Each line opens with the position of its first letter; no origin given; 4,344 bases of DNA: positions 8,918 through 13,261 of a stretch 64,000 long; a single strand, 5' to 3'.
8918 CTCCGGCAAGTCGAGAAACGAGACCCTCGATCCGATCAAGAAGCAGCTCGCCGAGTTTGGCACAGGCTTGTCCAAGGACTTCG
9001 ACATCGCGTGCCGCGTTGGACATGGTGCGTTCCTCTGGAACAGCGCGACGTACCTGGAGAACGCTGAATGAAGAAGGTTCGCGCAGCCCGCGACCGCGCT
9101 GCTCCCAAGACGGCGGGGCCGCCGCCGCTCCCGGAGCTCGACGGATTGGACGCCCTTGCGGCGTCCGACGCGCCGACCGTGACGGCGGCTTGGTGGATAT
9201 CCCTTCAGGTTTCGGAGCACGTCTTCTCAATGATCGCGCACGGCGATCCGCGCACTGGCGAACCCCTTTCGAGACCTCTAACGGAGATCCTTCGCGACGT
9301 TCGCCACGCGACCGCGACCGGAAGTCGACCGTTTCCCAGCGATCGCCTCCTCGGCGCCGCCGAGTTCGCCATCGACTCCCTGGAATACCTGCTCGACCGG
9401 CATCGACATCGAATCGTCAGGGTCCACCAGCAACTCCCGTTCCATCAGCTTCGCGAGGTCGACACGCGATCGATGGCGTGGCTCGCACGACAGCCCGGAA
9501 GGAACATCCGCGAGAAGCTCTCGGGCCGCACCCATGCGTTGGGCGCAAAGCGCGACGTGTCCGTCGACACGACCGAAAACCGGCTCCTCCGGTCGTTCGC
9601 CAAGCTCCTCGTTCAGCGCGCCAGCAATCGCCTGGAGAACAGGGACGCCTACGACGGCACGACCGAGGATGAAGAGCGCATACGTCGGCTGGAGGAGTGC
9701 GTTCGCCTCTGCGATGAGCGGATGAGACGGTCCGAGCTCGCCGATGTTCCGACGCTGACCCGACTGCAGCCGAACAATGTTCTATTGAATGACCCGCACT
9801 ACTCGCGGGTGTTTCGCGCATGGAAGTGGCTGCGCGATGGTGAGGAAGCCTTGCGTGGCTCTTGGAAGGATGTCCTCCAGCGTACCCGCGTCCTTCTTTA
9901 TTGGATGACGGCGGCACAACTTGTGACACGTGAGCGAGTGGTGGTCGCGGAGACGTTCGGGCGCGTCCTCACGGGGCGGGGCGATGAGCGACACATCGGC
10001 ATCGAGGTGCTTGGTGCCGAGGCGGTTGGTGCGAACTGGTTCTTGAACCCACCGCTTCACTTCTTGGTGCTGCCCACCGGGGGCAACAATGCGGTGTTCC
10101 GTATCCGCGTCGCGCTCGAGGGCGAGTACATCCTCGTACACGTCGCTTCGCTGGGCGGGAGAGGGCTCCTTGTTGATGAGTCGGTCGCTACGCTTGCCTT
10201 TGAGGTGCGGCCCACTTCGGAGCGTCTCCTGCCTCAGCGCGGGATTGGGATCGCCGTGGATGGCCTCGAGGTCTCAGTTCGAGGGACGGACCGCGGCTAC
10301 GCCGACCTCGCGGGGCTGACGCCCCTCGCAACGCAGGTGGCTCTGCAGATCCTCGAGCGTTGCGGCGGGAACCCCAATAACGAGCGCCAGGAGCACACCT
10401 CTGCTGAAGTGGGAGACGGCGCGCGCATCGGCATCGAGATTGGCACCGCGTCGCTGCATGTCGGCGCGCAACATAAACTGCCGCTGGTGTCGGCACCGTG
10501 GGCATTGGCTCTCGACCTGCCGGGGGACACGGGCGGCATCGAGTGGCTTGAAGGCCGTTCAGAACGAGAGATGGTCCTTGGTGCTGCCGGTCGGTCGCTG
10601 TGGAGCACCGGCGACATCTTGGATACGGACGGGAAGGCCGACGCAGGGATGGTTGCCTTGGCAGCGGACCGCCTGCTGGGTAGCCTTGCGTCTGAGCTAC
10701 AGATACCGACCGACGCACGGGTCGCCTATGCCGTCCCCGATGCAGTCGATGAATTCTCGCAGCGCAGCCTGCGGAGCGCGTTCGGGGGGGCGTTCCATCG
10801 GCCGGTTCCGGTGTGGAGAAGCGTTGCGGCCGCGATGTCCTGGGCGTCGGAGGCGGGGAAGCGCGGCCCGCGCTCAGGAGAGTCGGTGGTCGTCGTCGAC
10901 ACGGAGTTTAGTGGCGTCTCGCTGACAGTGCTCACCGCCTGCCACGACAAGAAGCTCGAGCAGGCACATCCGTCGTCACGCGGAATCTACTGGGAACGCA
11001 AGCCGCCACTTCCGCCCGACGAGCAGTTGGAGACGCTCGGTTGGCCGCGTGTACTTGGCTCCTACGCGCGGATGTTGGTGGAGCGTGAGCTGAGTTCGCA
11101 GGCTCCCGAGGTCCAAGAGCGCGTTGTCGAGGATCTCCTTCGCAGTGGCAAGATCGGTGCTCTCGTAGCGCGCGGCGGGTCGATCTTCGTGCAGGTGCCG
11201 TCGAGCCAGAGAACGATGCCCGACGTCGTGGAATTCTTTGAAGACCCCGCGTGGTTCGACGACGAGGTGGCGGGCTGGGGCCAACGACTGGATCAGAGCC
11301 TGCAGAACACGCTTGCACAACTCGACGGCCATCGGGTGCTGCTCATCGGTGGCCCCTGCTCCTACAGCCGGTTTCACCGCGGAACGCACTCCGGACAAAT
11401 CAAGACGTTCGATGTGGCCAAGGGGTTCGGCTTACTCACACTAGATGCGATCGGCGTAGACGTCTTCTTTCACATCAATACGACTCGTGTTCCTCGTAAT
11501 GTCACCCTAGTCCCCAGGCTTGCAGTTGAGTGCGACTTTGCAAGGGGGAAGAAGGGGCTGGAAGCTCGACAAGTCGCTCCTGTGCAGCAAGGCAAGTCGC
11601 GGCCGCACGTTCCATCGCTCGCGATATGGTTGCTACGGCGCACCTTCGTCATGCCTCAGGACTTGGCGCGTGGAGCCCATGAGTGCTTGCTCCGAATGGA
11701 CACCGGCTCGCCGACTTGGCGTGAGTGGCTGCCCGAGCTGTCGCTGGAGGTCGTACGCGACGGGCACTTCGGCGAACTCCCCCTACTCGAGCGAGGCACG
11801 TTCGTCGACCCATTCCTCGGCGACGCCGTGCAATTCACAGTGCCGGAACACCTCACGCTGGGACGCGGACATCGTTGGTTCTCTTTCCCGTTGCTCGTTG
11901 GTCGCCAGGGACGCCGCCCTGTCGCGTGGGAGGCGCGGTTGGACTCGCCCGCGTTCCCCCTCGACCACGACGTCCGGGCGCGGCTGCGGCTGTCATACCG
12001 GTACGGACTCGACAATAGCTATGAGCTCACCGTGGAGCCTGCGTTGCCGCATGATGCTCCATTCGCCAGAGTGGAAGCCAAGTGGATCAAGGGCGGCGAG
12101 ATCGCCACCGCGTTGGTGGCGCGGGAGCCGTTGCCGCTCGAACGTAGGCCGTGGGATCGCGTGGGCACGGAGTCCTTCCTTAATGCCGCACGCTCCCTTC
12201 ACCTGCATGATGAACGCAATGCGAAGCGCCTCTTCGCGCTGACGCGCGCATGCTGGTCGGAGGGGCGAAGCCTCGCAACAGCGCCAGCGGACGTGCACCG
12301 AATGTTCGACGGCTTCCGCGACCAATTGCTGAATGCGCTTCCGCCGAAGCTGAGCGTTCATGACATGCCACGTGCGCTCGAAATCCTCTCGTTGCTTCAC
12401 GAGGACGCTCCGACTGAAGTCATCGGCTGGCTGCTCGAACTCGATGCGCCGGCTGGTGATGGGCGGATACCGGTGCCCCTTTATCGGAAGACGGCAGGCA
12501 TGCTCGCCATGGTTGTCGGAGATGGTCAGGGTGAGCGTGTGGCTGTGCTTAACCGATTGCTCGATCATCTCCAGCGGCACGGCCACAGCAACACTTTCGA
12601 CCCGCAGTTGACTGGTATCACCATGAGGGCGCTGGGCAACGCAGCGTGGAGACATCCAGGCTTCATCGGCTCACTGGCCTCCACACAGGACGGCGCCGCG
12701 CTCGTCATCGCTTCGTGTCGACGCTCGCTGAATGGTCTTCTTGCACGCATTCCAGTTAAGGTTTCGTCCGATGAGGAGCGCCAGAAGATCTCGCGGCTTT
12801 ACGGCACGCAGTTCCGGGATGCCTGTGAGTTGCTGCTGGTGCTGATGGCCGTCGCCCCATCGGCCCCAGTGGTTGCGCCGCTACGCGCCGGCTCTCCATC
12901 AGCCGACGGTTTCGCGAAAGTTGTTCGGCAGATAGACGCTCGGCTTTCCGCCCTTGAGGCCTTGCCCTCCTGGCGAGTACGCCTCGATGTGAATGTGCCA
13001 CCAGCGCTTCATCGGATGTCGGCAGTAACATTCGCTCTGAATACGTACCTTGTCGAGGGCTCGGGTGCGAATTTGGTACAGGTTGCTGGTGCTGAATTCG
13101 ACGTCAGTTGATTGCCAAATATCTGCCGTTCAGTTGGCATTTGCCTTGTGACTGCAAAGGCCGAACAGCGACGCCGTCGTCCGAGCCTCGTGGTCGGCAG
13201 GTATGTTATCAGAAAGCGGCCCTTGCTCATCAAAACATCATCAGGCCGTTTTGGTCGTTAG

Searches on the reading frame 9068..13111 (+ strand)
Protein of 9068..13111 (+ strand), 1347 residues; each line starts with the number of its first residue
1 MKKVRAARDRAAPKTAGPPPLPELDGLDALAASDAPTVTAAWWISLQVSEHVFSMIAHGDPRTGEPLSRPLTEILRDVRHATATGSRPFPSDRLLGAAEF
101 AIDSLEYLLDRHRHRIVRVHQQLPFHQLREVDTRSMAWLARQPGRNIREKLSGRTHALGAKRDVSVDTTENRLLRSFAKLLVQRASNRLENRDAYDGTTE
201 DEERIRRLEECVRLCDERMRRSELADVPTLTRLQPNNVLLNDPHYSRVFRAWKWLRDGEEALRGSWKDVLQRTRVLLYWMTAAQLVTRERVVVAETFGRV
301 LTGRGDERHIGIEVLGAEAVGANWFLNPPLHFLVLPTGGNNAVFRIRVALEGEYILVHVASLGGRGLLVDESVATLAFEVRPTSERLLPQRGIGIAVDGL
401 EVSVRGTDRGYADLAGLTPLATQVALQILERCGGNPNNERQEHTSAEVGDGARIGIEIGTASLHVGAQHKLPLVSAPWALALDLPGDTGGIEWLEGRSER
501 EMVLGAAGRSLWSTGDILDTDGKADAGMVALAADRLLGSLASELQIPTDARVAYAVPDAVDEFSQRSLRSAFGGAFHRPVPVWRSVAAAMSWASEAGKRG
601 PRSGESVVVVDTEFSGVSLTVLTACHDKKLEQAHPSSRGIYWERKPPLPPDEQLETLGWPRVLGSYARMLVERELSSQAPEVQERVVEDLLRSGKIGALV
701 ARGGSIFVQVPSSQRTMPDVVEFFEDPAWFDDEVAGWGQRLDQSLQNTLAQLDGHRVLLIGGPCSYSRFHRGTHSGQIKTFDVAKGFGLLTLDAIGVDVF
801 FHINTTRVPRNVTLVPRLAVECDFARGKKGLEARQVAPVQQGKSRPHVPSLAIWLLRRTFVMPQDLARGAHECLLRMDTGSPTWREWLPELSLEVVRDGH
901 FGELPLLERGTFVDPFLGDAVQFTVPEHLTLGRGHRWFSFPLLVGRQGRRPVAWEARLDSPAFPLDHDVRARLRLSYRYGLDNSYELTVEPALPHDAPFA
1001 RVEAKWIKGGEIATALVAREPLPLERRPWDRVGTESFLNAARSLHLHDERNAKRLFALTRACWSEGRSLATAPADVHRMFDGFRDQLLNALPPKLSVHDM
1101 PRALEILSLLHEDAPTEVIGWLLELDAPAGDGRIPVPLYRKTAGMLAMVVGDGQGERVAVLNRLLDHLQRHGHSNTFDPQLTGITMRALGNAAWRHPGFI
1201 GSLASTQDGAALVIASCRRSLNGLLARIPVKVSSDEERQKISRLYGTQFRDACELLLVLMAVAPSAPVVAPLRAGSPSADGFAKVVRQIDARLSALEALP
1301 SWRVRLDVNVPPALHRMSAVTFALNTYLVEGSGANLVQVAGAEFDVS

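Call 4: search_protein_families(library=pfam, proteins=[window:9068-13111:+], max_evalue=0.01)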
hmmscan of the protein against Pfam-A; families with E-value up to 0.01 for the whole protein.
window:9068-13111:+ (1347 aa): 2 families
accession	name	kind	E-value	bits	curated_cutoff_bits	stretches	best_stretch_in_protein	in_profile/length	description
PF09823.15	DUF2357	-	4e-12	46.3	23.3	1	107-252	98-251/251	Domain of unknown function (DUF2357)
PF00313.28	CSD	-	2.4e-07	31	27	1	775-837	2-64/66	'Cold-shock' DNA-binding domain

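Call 5: search_protein_families(library=padloc, proteins=[window:9068-13111:+], max_evalue=0.01)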
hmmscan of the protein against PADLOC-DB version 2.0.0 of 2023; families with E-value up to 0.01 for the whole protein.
window:9068-13111:+ (1347 aa): 1 family
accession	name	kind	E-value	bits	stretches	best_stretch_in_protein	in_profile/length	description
PDLC02916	CSD_V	-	4.9e-05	21.1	1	774-836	2-61/64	-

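Call 6: search_protein_families(library=ncbifam, proteins=[window:9068-13111:+], max_evalue=0.01)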
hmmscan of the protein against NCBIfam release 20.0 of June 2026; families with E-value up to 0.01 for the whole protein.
window:9068-13111:+ (1347 aa): 9 families
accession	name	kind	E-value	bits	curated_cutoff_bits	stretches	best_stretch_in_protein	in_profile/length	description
NF049933.1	TransAntitermCspE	equivalog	6.7e-06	26.1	120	1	774-838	4-68/69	transcription antiterminator/RNA stability regulator CspE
TIGR02381.1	cspD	equivalog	8.4e-06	25.7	115.4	1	774-839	2-67/68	cold shock domain-containing protein CspD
NF011574.0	PRK14998.1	equivalog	1.1e-05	25.5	147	1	775-840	3-68/73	cold shock-like protein CspD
NF007405.0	PRK09937.1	equivalog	1.2e-05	25.4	152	1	775-840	3-68/74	cold shock-like protein CspD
NF008190.0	PRK10943.1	subfamily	0.00046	20.1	137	1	776-836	6-66/69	cold shock-like protein CspC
NF007062.0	PRK09507.1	subfamily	0.00081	19.3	133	1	776-837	6-67/69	transcription antiterminator/RNA stability regulator CspE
NF007378.0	PRK09890.1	equivalog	0.0019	18.4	144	1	775-836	6-67/70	cold shock protein CspG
NF038236.1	retron_eff_Se72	equivalog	0.0024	17.8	82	1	776-837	1-60/62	retron Se72 family effector protein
NF012007.0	PRK15463.1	subfamily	0.0041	16.9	111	1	775-833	6-64/70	cold shock-like protein CspF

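Call 40: search_protein_families(library=pfam, proteins=[window:9068-13108:+], max_evalue=5)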
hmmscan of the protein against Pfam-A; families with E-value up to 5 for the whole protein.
window:9068-13108:+ (1347 aa): 2 families
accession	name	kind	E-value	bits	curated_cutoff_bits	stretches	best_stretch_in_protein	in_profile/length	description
PF09823.15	DUF2357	-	4e-12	46.3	23.3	1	107-252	98-251/251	Domain of unknown function (DUF2357)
PF00313.28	CSD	-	2.4e-07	31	27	1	775-837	2-64/66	'Cold-shock' DNA-binding domain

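Call 47: search_solved_structures(query=A4, max_evalue=10)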
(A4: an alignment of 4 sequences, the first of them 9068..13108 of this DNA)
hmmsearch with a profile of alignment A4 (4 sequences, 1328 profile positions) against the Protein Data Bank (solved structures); distinct sequences matched with E-value up to 10: 59.
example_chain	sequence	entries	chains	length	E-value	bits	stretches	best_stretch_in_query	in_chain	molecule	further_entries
5o6f_A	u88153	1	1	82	3.4e-14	54.5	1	771-834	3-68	Cold-shock protein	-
8h1i_B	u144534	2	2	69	4.8e-13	50.7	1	770-833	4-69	Cold shock-like protein CspC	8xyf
3i2z_B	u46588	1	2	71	7.3e-13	50.1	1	769-832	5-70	RNA chaperone, negative regulator of cspA transcription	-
5xv9_A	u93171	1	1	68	7.4e-13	50.1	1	771-833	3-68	Cold-shock DNA-binding domain family protein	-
2l15_A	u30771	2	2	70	5.4e-12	47.2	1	768-831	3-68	Cold shock protein CspA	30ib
1mjc_A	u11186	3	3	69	6.8e-12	46.9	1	768-831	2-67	MAJOR COLD-SHOCK PROTEIN 7.4 | PROTEIN (COLD-SHOCK PROTEIN A) | Cold shock protein CspA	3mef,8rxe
3cam_A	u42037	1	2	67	3.7e-11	44.5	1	771-831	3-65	Cold-shock domain family protein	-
5yts_A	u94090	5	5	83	8.5e-11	43.3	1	767-830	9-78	Nuclease-sensitive element-binding protein 1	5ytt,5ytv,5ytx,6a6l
1h95_A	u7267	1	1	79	9.9e-11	43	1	768-830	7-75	Y-BOX BINDING PROTEIN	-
7f3l_A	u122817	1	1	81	9.9e-11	43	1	769-830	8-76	Y-box-binding protein 2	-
6ktc_A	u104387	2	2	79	1e-10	43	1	768-830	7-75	Nuclease-sensitive element-binding protein 1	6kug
6lmr_A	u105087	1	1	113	1e-10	43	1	763-830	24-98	Y-box-binding protein 1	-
6lms_A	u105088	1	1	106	1.1e-10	42.9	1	766-830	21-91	Y-box-binding protein 1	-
6a6j_A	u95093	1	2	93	1.4e-10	42.6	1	768-831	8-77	Zebra fish Y-box protein1 (YB-1)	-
7f3i_A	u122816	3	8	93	1.4e-10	42.5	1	769-831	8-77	Y-box-binding protein 2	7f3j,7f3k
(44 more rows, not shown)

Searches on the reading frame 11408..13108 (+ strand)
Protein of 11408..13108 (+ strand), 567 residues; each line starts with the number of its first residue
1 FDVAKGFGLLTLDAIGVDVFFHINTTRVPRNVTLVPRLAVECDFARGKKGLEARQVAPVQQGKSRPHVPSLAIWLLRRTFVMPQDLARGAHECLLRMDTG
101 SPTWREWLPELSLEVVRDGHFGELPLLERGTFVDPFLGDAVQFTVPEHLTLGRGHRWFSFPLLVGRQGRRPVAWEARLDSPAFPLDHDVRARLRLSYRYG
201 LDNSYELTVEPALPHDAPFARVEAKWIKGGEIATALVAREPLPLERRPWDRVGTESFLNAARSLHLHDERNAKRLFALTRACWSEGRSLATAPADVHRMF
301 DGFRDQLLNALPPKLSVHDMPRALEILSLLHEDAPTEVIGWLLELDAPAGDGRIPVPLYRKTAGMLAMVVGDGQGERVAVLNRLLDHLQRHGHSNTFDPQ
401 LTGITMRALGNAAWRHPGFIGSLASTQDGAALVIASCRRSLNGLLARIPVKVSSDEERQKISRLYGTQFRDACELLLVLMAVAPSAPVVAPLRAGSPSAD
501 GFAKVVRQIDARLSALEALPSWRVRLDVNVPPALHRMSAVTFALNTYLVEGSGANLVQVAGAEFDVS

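Call 44: search_solved_structures(query=window:11408-13108:+, max_evalue=10)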
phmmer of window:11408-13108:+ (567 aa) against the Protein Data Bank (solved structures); distinct sequences matched with E-value up to 10: 7.
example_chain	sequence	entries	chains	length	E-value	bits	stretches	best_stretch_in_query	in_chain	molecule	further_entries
1g6p_A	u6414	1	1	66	0.0061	18.3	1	1-59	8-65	COLD SHOCK PROTEIN TMCSP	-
3cam_A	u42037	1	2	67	0.01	17.5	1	1-56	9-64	Cold-shock domain family protein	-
5o6f_A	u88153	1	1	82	0.055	15.1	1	1-57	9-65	Cold-shock protein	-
3i2z_B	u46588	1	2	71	0.11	14.2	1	1-56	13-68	RNA chaperone, negative regulator of cspA transcription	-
9arw_H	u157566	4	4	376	0.84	11.2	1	1-61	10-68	CSD domain-containing protein Cmr6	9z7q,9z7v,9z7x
8tg0_A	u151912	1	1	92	1.2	10.7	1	1-43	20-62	Cold shock protein 2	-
7oii_B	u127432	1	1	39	1.4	10.5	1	1-27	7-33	Cold-shock DNA-binding protein family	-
